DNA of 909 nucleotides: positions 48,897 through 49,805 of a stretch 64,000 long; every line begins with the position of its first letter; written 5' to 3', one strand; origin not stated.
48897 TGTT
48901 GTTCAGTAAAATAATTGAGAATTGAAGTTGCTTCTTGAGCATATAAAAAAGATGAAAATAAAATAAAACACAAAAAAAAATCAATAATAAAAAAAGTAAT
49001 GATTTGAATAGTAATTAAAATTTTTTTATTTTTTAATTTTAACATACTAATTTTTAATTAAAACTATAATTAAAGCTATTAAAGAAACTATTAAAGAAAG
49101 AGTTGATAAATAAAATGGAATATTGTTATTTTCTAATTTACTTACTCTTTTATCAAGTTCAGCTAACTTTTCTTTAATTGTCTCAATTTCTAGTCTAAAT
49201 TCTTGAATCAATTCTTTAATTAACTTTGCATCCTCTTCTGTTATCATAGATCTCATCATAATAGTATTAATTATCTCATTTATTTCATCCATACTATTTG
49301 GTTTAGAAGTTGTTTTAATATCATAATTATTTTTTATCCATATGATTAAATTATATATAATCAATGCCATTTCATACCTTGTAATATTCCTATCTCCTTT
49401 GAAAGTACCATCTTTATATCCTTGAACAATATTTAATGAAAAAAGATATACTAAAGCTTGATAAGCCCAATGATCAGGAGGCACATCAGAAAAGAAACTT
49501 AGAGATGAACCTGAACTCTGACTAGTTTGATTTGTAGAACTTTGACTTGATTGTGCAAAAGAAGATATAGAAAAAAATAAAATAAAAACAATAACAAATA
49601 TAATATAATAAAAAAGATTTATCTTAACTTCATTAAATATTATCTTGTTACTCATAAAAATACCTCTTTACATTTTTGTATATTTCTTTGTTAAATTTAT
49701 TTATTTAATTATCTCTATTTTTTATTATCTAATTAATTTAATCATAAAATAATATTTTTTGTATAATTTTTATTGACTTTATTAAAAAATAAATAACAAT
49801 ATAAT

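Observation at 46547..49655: Translationally coupled Ompalpha-like anchor and 832-aa OstA/LptD-like outer-membrane protein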

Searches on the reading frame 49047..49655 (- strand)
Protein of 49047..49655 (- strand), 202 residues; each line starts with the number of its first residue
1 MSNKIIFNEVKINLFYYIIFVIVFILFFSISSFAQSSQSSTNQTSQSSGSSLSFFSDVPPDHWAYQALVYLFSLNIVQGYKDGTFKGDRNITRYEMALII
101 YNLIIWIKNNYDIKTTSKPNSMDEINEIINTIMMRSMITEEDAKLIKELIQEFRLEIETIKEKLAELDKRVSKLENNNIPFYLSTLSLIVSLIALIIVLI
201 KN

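Call 3: search_protein_families(library=pfam, proteins=[window:49047-49655:-], max_evalue=1)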
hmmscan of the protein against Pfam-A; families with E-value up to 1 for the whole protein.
window:49047-49655:- (202 aa): 9 families
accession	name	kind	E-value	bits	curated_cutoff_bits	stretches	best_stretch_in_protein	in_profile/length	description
PF00395.25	SLH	-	5.7e-11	42.6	20.8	1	55-97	2-44/44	S-layer homology domain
PF25184.1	YxzE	-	0.00069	21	40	1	16-51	3-38/65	YxzE-like putative bacteriocin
PF09177.16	STX6_10_61_N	-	0.015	16.3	29.4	1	121-184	13-77/99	Syntaxin 6/10/61, N-terminal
PF04518.17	Effector_1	-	0.045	13.3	23.8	1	112-176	201-263/371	Effector from type III secretion system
PF18915.5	DUF5667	-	0.16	12.9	27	1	136-170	46-77/99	Domain of unknown function (DUF5667)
PF03735.19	ENT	-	0.18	12.3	28.5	1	128-176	15-66/71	ENT domain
PF09716.15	ETRAMP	-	0.36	11.3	29.1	0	136-198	27-71/81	Malarial early transcribed membrane protein (ETRAMP)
PF01166.23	TSC22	-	0.49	11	30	1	154-178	13-37/57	TSC-22/dip/bun family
PF11026.13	DUF2721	-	0.79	10.1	28.3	1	144-197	27-86/129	Protein of unknown function (DUF2721)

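Call 4: search_protein_families(library=ncbifam, proteins=[window:49047-49655:-], max_evalue=1)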
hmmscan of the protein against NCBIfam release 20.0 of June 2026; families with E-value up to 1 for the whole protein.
window:49047-49655:- (202 aa): 6 families
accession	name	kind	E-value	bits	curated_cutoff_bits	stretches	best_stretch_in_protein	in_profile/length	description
NF033921.0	por_somb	subfamily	6.8e-18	64.6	100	2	51-97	3-50/485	iron uptake porin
NF033190.2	inl_like_NEAT_1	exception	1.1e-07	30.6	1275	1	46-168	573-694/754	NEAT domain-containing leucine-rich repeat protein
NF033928.1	alph_xenorhab_A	subfamily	0.00019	20.9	125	1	118-178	120-181/339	alpha-xenorhabdolysin family binary toxin subunit A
NF053819.1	EF0750_LPXTG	subfamily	0.19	12.2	47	1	12-42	4-35/105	EF2685/EF0750 family sortase-dependent surface protein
NF047929.1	ABC_B6_perm_2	equivalog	0.39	9.8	400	1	124-198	130-197/337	putative B6 ABC transporter permease subunit 2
NF049893.1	spr0155_permease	equivalog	0.85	9.9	120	0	137-201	27-90/165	ABC transporter permease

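Call 47: find_homologous_proteins(query=window:49047-49655:-, max_evalue=0.001)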
Query window:49047-49655:- (202 aa): 6 proteins with E <= 0.001 among 383 candidates.
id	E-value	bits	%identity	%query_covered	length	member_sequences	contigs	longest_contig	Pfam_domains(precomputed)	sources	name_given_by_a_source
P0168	5.2e-120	416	100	100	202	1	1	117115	PF00395.26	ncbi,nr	ncbi:MAG: S-layer homology domain-containing protein [Spirochaetes bacterium]|nr:S-layer homology do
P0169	6.4e-82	292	72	82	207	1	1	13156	PF00395.26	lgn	-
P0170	1.5e-70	255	70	72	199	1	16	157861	PF00395.26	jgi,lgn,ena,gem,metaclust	jgi:polyhydroxyalkanoate synthesis regulator phasin|metaclust:\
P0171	1.6e-40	157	49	73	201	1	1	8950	PF00395.26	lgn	-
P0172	3.0e-33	133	52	30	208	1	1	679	PF00395.26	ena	-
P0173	1.5e-11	63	34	61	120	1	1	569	PF00395.26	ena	-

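Call 58: find_homologous_proteins(query=A5, max_evalue=0.001)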
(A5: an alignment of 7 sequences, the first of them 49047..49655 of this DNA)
Query A5 (7 sequences) (202 aa, profile of the alignment): 290 proteins with E <= 0.001 among 8000 candidates; the best 120 are listed.
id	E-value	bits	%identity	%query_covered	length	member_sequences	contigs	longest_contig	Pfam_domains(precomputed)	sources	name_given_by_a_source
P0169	4.7e-86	305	72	82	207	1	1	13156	PF00395.26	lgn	-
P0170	1.3e-85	304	70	72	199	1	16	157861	PF00395.26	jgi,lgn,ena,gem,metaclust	jgi:polyhydroxyalkanoate synthesis regulator phasin|metaclust:\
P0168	3.3e-83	296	100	100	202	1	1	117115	PF00395.26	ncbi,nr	ncbi:MAG: S-layer homology domain-containing protein [Spirochaetes bacterium]|nr:S-layer homology do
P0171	5.6e-78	279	49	73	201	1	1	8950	PF00395.26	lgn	-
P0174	3.1e-77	277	50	75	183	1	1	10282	PF00395.26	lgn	-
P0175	4.1e-73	263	48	73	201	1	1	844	PF00395.26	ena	-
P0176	1.8e-72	261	39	80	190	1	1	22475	PF00395.26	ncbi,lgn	ncbi:MAG: S-layer homology domain-containing protein [Exilispira sp.]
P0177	3.2e-69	250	49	73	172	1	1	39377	PF00395.26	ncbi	-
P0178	3.1e-63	231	44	64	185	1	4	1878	PF00395.26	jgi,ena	-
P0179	3.7e-63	231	41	64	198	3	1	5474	PF00395.26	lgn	-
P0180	3.0e-62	228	37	86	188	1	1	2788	PF00395.26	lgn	-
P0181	4.1e-62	227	39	71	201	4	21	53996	PF00395.26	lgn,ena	-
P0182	6.8e-62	227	37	86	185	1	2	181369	PF00395.26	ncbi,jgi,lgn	-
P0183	1.7e-61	225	35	87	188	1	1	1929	PF00395.26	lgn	-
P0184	3.2e-61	224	41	73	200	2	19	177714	PF00395.26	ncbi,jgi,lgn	-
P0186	4.6e-60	221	36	83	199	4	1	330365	PF00395.26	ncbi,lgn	-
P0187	1.4e-59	219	42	65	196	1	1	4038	PF00395.26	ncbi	-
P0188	2.2e-56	209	33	99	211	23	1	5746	PF08614.17,PF00395.26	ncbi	-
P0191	3.8e-50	188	53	31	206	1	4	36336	PF00395.26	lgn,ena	-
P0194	2.4e-46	176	52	30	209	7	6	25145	PF00395.26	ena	-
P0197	9.7e-38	148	50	25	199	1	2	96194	PF00395.26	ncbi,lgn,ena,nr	ncbi:MAG: S-layer homology domain-containing protein [Selenomonadaceae bacterium]|nr:S-layer homolog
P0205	5.4e-26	109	47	29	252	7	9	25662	PF00395.26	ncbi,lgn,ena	-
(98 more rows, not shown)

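Call 59: list_cluster_members(proteins=[P0181, P0182, P0184, P0186, P0187, P0188, P0191, P0194, P0197, P0205])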
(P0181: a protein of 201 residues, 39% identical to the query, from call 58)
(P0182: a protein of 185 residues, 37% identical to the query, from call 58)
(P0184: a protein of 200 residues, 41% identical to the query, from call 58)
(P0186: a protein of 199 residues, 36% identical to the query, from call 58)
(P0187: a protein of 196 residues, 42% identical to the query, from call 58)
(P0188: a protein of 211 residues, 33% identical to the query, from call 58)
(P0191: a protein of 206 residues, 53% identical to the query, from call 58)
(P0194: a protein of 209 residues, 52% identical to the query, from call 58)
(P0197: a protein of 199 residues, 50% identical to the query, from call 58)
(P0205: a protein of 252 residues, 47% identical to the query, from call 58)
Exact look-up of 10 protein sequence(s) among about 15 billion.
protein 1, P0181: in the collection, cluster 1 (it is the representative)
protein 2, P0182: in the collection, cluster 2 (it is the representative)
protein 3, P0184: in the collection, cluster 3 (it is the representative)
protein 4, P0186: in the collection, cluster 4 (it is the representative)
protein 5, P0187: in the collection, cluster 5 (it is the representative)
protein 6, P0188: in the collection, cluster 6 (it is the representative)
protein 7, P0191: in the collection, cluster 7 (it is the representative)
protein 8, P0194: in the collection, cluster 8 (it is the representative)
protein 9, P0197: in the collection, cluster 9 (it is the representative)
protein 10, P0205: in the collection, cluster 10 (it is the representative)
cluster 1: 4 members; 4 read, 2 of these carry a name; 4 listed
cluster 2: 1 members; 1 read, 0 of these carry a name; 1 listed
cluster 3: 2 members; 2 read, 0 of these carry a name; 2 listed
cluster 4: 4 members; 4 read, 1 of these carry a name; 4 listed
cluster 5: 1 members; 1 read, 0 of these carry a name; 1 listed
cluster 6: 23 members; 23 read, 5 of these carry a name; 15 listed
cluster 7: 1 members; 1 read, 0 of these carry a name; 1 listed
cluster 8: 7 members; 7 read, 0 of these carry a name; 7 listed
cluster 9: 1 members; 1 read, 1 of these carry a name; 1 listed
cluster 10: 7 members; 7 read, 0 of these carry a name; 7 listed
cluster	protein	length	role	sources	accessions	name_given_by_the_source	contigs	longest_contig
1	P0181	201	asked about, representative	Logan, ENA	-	-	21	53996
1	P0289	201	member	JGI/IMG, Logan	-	polyhydroxyalkanoate synthesis regulator phasin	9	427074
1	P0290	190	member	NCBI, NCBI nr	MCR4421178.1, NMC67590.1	MAG: S-layer homology domain-containing protein [Spirochaetales bacterium] | S-layer homology domain-containing protein [Exilispira sp.]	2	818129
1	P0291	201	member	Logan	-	-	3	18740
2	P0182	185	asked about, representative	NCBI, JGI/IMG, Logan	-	-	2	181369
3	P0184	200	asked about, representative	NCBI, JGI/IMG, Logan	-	-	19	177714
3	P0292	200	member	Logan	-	-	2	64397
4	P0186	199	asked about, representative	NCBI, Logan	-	-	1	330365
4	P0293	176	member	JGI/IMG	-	polyhydroxyalkanoate synthesis regulator phasin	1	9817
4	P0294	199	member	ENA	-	-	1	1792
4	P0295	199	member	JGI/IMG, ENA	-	-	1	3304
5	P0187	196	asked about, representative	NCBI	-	-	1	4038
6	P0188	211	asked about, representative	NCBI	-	-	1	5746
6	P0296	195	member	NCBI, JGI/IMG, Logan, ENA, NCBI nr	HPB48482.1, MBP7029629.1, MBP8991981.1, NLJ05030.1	MAG: S-layer homology domain-containing protein [Spirochaetes bacterium] | S-layer homology domain-containing protein [Spirochaetota bacterium]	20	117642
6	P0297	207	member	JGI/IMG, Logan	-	hypothetical protein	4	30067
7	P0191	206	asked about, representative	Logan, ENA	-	-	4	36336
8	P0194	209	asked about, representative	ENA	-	-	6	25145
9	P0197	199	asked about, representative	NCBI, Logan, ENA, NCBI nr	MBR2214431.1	MAG: S-layer homology domain-containing protein [Selenomonadaceae bacterium] | S-layer homology domain-containing protein [Selenomonadaceae bacterium]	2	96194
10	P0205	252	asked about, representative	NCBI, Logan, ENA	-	-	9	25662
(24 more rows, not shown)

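Call 60: find_encoding_contigs(protein=P0186, flank=6000, max_places=1)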
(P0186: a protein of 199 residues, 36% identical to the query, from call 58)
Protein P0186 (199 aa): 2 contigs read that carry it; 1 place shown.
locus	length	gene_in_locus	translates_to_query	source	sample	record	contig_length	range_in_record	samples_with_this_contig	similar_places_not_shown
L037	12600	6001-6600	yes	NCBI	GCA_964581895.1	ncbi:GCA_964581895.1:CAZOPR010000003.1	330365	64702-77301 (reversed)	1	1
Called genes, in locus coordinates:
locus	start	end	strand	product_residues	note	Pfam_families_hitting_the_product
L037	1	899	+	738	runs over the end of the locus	PF07697:7TMR-HDED, PF01966:HD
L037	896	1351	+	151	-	PF02130:YbeY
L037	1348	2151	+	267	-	PF00571:CBS, PF03471:CorC_HlyC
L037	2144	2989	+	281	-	-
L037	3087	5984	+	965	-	PF00005:ABC_tran (faint), PF02463:SMC_N (faint), PF03193:RsgA_GTPase (faint), PF13191:AAA_16 (faint), PF13555:AAA_29 (faint), PF20703:nSTAND1 (faint), PF17760:UvrA_inter, PF17755:UvrA_DNA-bind, +1 more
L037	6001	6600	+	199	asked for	PF00395:SLH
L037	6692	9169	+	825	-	-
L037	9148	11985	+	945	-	PF02463:SMC_N, PF13555:AAA_29 (weak), PF13304:AAA_21 (weak), PF02463:SMC_N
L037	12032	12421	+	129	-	-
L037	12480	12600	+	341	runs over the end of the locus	PF12895:ANAPC3 (faint), PF07719:TPR_2 (faint), PF13424:TPR_12 (faint)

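Call 61: find_encoding_contigs(protein=P0184, flank=6000, max_places=1)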
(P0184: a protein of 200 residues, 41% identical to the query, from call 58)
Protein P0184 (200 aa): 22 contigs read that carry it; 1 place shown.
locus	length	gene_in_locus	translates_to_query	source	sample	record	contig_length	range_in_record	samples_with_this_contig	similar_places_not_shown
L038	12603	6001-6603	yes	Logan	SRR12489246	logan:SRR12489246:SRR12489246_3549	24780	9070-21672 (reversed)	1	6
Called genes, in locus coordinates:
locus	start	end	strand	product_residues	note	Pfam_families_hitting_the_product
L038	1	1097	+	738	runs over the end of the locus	PF07697:7TMR-HDED, PF01966:HD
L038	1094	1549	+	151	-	PF02130:YbeY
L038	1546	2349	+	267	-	PF00571:CBS, PF03471:CorC_HlyC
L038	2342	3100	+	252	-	-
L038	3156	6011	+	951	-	PF00005:ABC_tran (faint), PF02463:SMC_N (faint), PF03193:RsgA_GTPase (faint), PF13175:AAA_15 (faint), PF13191:AAA_16 (faint), PF13555:AAA_29 (faint), PF17760:UvrA_inter, PF17755:UvrA_DNA-bind, +2 more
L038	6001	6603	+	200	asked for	PF00395:SLH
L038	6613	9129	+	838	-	-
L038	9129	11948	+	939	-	PF02463:SMC_N, PF13476:AAA_23, PF13555:AAA_29 (faint), PF02463:SMC_N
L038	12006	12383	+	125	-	-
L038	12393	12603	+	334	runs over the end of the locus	PF12895:ANAPC3 (faint)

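Call 62: find_encoding_contigs(protein=P0197, flank=6000, max_places=1)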
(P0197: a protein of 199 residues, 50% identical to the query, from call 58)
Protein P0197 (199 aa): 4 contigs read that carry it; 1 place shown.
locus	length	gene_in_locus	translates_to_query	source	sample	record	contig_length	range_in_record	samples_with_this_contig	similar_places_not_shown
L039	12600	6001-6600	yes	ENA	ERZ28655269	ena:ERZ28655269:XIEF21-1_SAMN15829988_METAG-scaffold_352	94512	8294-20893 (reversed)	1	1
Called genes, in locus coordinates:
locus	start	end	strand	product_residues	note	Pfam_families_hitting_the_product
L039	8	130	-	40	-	-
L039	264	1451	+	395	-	PF12913:SH3_6, PF00877:NLPC_P60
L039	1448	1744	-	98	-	PF02583:Trns_repr_metal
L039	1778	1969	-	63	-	-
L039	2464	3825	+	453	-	PF00860:Xan_ur_permease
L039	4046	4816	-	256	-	PF00149:Metallophos, PF12850:Metallophos_2 (weak)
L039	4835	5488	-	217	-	-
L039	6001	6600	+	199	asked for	PF00395:SLH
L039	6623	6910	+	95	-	-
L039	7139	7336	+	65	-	-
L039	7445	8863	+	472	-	PF02302:PTS_IIB (faint), PF00480:ROK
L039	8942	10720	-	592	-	PF01757:Acyl_transf_3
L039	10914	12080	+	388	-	-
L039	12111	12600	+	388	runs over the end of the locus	PF00753:Lactamase_B, PF19583:ODP, PF12706:Lactamase_B_2 (weak), PF00258:Flavodoxin_1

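Call 73: predict_structure(alignment_id=A7)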
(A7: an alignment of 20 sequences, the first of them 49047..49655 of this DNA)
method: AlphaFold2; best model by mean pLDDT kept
length: 202 residues; sequences in the alignment: 20
mean_pLDDT: 69.9   pTM: 0.31
mean pLDDT of the five models: 69.9, 67.4, 66.3, 66.2, 62.6
residues with pLDDT >= 90: 6; 70-90: 111; 50-70: 64; < 50: 21
segments of 3 or more residues with pLDDT < 50: 34-52
pLDDT, mean of each block of 10 residues (from residue 1): 62 83 79 43 36 59 68 65 57 62 78 81 78 70 70 77 82 74 84 89 70
secondary structure, 60 per line:
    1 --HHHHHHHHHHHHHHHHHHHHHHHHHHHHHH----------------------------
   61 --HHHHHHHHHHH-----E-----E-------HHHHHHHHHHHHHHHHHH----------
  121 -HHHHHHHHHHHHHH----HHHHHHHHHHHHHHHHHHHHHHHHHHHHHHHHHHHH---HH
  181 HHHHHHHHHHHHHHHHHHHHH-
elements in order: H3-32 H63-73 H93-110 H122-135 H140-175 H179-201

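Call 75: fold_search(model_id=the predicted structure, library=pdb)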
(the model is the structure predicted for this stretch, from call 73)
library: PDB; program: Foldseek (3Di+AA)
matches with E <= 10: 166; with E <= 0.001: 0
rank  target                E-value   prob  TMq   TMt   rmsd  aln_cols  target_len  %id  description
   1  3ic7_B                9.9e-01  0.12  0.16  0.25   9.8        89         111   13  Crystal Structure of Putative Transcriptional Regulator of GntR Family from Bacteroides thetaiotaomicron (released 2009-07-28)
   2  2ek5_A                1.2e+00  0.12  0.16  0.25  11.3        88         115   11  Crystal structure of the transcriptional factor from C.glutamicum at 2.2 angstrom resolution (released 2007-09-18)
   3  1sd4_A                1.3e+00  0.13  0.20  0.27   6.7        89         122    9  Crystal Structure of a SeMet derivative of BlaI at 2.0 A (released 2004-08-10)
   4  6tmf_V                1.6e+00  0.13  0.13  0.16   6.5        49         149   16  Structure of an archaeal ABCE1-bound ribosomal post-splitting complex (released 2020-02-12)
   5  7eyb_a                1.6e+00  0.11  0.17  0.35   9.7        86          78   13  core proteins (released 2021-09-22)
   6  7xs6_A                1.6e+00  0.03  0.11  0.04  25.7       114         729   19  structure of a membrane-integrated glycosyltransferase with inhibitor (released 2023-05-17)
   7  4fym_F                1.7e+00  0.08  0.14  0.14  10.8        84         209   10  Crystal structure of Plasmodium falciparum orotate phosphoribosyltransferase (released 2013-08-07)
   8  2uwm_A                1.8e+00  0.04  0.11  0.11  12.8        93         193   14  C-TERMINAL DOMAIN(WH2-WH4) OF ELONGATION FACTOR SELB IN COMPLEX WITH SECIS RNA (released 2007-05-08)
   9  2ek5_B                1.9e+00  0.09  0.16  0.26  11.3        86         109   12  Crystal structure of the transcriptional factor from C.glutamicum at 2.2 angstrom resolution (released 2007-09-18)
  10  9zpd_A                2.4e+00  0.06  0.11  0.03  25.7        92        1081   15  Cryo-EM structure of human PI3KC3-C2 in complex with Rubicon Middle Region of C terminus (released 2025-12-24)
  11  2ga1_A                2.4e+00  0.02  0.09  0.15  12.5        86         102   17  Crystal structure of a duf433 member protein (ava_0674) from anabaena variabilis atcc 29413 at 2.00 A resolution (released 2006-03-28)
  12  8u3b_E                2.5e+00  0.08  0.13  0.26  11.9        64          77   12  Cryo-EM structure of E. coli NarL-transcription activation complex at 3.2A (released 2024-01-17)
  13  9kan_A                2.5e+00  0.07  0.17  0.28  15.7        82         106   12  Crystal structure of the C. jejuni VapD-VapW toxin-antitoxin complex (released 2025-02-12)
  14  8har_A                2.7e+00  0.06  0.17  0.11   9.7       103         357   14  SAH-bound C-Methyltransferase Fur6 from Streptomyces sp. KO-3988 (released 2023-11-01)
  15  9fq8_4Y               2.7e+00  0.04  0.10  0.17  10.1        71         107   22  Perkinsus marinus Respiratory complex CIV (released 2025-06-25)
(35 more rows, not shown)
